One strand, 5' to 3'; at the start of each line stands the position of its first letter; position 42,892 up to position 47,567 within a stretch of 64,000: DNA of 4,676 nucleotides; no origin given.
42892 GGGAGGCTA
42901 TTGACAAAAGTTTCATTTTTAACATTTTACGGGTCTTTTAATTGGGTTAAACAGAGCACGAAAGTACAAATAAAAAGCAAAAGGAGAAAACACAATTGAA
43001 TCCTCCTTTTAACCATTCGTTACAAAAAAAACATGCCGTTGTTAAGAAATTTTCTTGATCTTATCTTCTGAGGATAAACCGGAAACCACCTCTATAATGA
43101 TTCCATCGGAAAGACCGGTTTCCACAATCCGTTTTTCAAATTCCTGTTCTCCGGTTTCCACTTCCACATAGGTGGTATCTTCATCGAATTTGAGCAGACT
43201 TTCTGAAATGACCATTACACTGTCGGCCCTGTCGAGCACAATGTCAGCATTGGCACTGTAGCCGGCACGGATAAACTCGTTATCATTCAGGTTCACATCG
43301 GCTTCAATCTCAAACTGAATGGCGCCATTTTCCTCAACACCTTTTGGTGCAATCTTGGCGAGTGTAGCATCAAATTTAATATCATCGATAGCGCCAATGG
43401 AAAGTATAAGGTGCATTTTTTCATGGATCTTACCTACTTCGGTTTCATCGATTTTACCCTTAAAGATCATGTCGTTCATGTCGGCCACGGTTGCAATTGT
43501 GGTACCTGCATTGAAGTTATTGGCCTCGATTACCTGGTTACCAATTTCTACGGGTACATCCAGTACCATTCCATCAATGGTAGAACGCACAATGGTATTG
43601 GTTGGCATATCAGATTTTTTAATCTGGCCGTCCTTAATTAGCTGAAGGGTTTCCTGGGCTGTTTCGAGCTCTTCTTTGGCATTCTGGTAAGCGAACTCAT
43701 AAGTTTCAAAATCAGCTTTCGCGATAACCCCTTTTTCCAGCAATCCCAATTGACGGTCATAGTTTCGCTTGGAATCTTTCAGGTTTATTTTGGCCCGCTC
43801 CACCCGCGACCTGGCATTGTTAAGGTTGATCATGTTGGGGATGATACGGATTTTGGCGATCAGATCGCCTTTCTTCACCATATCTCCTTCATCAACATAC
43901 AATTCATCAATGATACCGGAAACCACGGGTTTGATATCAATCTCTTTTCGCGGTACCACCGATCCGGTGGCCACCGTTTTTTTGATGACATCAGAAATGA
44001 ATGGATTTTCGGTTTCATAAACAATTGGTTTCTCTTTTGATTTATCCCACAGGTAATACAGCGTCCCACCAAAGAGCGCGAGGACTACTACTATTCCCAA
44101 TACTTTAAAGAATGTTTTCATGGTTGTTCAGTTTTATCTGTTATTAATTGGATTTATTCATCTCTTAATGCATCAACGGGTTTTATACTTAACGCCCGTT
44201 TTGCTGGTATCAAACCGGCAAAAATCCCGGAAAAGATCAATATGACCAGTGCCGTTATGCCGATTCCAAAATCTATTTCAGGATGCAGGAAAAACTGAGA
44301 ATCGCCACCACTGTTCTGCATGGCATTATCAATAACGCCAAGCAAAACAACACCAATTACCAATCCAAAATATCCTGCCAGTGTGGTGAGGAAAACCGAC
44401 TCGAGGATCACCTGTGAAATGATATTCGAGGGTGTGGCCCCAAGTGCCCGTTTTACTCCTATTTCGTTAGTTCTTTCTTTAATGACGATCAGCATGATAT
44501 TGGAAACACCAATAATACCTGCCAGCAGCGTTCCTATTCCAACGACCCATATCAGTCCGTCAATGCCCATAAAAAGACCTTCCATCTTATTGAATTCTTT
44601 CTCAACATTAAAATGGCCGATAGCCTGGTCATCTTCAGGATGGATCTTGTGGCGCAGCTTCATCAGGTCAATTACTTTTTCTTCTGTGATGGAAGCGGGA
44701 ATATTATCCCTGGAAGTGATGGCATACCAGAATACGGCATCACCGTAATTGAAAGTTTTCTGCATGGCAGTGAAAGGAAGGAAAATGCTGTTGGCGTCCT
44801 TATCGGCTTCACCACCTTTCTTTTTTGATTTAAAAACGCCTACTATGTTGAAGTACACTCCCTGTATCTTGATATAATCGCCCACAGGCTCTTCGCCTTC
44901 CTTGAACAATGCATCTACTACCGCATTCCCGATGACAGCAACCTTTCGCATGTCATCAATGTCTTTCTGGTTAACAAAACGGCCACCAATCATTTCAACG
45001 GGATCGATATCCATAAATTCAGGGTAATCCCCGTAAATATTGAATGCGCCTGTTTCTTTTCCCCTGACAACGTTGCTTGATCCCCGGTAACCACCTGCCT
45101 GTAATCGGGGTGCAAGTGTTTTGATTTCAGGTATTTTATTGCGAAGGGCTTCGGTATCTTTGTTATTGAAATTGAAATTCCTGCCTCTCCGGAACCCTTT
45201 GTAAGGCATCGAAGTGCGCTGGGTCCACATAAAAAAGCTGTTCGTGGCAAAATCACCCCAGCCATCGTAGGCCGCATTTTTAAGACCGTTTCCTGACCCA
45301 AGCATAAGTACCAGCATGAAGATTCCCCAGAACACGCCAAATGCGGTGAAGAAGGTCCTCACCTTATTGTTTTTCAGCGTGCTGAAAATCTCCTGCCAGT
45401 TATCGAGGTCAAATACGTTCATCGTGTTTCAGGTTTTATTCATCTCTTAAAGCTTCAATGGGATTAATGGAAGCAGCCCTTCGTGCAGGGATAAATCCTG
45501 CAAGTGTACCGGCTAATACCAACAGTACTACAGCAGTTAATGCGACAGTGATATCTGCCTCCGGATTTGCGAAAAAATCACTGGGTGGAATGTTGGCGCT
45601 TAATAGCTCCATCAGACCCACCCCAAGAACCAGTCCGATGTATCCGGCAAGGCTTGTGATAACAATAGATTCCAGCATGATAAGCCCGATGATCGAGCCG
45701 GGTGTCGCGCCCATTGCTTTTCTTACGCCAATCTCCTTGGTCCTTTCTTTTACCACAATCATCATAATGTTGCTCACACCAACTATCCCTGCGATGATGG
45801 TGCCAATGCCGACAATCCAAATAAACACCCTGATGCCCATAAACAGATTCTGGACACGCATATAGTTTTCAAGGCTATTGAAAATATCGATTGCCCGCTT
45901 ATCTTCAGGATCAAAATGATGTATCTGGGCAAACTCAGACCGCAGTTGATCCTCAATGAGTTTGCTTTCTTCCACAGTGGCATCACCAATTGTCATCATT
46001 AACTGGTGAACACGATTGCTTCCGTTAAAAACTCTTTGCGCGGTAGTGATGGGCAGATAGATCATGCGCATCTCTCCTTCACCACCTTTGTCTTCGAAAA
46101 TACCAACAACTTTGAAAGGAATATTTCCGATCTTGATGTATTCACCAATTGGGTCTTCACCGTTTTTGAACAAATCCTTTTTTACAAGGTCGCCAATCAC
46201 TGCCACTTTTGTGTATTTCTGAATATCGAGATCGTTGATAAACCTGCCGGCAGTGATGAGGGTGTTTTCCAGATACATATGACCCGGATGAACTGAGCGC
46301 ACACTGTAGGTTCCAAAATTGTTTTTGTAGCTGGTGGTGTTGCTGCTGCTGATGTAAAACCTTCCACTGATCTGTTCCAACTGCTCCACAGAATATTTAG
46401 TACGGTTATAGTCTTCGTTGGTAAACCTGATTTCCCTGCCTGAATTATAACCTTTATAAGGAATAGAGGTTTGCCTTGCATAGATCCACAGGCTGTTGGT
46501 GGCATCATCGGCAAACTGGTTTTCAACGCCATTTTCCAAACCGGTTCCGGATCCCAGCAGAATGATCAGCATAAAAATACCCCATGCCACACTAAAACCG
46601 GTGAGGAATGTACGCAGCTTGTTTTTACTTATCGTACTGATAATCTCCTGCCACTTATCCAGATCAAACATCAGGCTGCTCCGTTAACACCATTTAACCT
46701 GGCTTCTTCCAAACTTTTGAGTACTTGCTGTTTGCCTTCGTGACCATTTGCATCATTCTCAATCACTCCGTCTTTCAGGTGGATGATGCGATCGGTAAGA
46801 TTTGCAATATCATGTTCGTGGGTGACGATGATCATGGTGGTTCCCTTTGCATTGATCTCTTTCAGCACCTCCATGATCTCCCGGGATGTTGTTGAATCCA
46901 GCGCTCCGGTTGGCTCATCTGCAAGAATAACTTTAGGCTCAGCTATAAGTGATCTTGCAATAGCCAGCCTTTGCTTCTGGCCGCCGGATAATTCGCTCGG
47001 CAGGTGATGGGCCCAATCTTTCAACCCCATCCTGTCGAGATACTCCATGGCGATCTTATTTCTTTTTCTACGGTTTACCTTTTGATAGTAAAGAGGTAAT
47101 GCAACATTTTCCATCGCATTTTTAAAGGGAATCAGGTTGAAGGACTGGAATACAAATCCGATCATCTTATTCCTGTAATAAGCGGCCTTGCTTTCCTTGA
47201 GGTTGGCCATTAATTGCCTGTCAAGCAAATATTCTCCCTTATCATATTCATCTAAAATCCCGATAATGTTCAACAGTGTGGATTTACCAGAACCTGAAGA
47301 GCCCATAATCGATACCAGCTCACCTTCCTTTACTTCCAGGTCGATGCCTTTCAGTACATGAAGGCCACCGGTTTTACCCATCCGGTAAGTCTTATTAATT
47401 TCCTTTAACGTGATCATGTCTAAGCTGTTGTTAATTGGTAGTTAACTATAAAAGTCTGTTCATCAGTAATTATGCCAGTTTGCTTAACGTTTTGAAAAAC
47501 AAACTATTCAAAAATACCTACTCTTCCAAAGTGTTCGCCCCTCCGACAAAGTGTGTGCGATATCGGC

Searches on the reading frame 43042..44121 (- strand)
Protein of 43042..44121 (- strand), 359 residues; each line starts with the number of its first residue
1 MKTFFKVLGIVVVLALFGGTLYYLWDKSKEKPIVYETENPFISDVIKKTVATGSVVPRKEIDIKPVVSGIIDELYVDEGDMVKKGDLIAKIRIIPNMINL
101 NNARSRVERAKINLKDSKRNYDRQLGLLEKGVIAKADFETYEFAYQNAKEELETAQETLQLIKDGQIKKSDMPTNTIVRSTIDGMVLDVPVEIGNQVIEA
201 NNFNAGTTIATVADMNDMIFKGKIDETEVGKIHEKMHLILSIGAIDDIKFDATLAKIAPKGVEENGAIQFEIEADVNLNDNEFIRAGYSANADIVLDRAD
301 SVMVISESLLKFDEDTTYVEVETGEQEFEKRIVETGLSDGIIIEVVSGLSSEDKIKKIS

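Call 66: search_protein_families(library=pfam, proteins=[window:43042-44121:-], max_evalue=0.00001)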
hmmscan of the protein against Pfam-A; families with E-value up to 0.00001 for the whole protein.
window:43042-44121:- (359 aa): 3 families
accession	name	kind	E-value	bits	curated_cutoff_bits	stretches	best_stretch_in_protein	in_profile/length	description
PF13437.12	HlyD_3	-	7e-14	52.9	22.2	1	178-287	2-106/106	HlyD family secretion protein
PF16576.10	HlyD_D23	-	2.7e-12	46.9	30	1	58-260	17-187/214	Barrel-sandwich domain of CusB or HlyD membrane-fusion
PF13533.13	Biotin_lipoyl_2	-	3.2e-07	30.5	29.8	1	63-91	3-31/32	Biotin-lipoyl like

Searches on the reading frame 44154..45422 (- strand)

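Call 66: search_protein_families(library=pfam, proteins=[window:44154-45422:-], max_evalue=0.00001)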
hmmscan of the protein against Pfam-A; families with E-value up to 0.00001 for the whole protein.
window:44154-45422:- (422 aa): 2 families
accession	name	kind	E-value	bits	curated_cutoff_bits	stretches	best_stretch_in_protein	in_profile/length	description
PF12704.14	MacB_PCD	-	1.6e-30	107.4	27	1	23-239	1-193/207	MacB-like periplasmic core domain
PF02687.27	FtsX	-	7.7e-19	68.4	25.5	1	293-415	2-120/120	FtsX-like permease C-terminal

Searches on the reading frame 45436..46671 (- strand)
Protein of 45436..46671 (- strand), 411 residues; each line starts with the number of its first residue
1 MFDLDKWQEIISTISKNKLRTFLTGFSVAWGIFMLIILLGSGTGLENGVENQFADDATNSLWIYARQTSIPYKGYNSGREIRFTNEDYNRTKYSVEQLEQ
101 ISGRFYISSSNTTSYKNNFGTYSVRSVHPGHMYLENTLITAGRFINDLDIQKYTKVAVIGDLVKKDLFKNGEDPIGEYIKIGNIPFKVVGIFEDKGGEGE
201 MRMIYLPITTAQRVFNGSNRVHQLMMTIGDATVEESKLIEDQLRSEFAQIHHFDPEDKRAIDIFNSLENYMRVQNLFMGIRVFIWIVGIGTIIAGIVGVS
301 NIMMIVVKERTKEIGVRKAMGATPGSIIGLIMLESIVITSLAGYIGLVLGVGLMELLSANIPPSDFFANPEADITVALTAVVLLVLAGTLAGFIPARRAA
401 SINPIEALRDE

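Call 66: search_protein_families(library=pfam, proteins=[window:45436-46671:-], max_evalue=0.00001)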
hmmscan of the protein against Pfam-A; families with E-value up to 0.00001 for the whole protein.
window:45436-46671:- (411 aa): 2 families
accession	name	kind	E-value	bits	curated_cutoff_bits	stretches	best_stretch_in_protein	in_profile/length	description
PF12704.14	MacB_PCD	-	5e-29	102.5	27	1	21-231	1-194/207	MacB-like periplasmic core domain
PF02687.27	FtsX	-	1.2e-18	67.7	25.5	1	286-404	2-120/120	FtsX-like permease C-terminal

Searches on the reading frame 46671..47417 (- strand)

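Call 66: search_protein_families(library=pfam, proteins=[window:46671-47417:-], max_evalue=0.00001)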
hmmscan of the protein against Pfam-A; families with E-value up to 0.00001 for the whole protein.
window:46671-47417:- (248 aa): 3 families
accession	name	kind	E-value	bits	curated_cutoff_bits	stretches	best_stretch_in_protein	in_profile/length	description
PF00005.33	ABC_tran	-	1.1e-31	110.8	25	1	22-170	1-136/137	ABC transporter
PF13304.12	AAA_21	-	4.6e-08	33.9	27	0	140-200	235-298/304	AAA domain, putative AbiEii toxin, Type IV TA system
PF02463.25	SMC_N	-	2.7e-06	27.4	40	0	33-214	25-211/220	RecF/RecN/SMC N terminal domain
